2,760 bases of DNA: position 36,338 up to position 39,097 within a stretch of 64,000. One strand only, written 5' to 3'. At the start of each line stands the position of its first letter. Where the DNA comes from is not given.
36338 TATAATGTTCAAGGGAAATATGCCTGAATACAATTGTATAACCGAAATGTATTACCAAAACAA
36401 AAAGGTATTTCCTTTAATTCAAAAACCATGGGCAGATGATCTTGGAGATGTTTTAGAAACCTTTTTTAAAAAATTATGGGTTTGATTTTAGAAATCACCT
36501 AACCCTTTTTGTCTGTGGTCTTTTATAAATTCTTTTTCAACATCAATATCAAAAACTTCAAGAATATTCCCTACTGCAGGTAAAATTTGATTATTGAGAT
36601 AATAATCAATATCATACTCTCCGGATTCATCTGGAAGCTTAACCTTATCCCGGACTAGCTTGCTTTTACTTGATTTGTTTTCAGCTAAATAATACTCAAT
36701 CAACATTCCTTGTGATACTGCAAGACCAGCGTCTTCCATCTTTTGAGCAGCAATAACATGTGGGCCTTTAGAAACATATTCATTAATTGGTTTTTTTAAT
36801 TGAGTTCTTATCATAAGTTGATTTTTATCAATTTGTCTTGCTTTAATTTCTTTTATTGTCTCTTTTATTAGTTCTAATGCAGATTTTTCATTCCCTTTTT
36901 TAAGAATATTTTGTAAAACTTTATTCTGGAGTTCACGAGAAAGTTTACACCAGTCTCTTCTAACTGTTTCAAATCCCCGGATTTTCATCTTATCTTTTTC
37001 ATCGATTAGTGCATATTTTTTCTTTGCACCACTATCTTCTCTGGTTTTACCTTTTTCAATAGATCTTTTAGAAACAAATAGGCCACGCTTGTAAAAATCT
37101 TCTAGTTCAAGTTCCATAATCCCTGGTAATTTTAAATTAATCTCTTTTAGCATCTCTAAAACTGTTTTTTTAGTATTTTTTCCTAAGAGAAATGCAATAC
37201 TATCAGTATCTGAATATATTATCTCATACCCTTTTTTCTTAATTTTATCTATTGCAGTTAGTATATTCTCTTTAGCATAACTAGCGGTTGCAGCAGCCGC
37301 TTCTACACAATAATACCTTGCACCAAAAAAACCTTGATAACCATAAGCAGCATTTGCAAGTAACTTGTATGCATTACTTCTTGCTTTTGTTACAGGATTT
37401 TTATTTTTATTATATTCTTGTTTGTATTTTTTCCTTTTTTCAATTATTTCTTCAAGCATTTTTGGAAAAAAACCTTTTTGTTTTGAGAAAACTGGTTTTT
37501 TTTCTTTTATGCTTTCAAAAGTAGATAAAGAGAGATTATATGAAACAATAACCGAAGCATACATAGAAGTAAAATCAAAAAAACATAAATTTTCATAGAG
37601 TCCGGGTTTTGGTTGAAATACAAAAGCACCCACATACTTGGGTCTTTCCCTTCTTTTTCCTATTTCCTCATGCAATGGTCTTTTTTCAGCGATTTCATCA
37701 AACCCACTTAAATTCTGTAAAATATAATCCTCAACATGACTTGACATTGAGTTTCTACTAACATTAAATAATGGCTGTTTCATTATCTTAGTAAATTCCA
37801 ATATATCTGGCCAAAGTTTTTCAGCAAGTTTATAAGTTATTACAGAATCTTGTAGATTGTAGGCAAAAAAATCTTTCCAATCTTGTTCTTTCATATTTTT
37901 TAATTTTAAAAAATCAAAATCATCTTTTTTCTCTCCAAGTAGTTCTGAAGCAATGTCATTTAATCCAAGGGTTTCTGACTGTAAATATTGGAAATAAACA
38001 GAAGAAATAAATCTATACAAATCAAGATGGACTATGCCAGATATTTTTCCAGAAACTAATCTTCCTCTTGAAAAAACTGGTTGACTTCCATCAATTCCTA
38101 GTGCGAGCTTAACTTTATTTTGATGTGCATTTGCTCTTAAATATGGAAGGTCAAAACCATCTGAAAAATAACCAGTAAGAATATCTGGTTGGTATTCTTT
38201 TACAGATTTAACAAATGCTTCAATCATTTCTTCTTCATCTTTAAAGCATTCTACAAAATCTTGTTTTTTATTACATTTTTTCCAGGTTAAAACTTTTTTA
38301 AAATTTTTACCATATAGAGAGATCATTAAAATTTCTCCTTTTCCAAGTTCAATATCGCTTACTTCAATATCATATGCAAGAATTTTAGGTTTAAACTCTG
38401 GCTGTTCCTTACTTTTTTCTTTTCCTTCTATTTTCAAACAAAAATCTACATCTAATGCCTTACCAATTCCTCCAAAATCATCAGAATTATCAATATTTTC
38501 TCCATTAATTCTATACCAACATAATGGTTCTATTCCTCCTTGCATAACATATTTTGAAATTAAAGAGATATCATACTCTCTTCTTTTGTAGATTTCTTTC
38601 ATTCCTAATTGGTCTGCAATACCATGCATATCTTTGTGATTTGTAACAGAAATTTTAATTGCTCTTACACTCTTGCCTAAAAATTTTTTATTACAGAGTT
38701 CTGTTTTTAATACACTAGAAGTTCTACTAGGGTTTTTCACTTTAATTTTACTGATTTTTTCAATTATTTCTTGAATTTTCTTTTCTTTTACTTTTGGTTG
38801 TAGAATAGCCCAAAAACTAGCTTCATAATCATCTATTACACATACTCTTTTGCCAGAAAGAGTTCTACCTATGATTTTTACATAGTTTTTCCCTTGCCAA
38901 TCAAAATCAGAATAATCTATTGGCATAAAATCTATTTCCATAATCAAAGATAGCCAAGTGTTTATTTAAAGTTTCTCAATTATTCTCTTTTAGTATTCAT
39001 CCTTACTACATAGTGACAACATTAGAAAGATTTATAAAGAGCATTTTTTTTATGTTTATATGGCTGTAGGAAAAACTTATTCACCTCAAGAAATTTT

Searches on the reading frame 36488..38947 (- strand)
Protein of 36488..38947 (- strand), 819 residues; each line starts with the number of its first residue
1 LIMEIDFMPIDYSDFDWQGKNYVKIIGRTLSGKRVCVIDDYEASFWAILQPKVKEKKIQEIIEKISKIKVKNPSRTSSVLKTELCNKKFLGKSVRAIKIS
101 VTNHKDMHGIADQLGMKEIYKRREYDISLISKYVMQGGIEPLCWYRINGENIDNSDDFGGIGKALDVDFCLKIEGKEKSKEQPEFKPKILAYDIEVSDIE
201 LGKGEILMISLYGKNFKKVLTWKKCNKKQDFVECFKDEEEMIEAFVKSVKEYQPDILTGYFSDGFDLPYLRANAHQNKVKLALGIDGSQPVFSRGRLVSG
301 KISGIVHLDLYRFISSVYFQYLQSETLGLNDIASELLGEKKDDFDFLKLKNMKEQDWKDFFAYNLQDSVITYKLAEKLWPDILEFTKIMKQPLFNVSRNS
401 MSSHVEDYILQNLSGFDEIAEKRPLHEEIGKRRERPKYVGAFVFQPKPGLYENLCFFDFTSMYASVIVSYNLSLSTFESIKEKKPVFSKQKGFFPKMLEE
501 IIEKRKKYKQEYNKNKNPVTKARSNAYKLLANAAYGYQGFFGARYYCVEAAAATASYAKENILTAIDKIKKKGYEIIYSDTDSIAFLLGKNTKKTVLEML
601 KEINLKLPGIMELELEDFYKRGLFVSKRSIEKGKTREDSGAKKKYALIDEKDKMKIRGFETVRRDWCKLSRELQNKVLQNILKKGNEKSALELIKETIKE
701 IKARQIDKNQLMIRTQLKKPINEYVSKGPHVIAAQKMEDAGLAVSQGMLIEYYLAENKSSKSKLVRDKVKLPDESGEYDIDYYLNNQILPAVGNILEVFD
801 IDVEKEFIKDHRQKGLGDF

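Call 24: search_protein_families(library=pfam, proteins=[window:36488-38947:-], max_evalue=0.00001)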
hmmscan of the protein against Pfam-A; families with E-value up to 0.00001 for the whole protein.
window:36488-38947:- (819 aa): 3 families
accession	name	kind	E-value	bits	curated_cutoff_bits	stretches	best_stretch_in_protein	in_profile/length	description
PF00136.26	DNA_pol_B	-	1.3e-48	166.4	23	1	422-797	32-451/453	DNA polymerase family B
PF03104.25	DNA_pol_B_exo1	-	7.2e-27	94.8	23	1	121-317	2-231/242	DNA polymerase family B, exonuclease domain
PF13482.12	RNase_H_2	-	1.7e-06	28.5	22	0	192-378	3-164/165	RNase_H superfamily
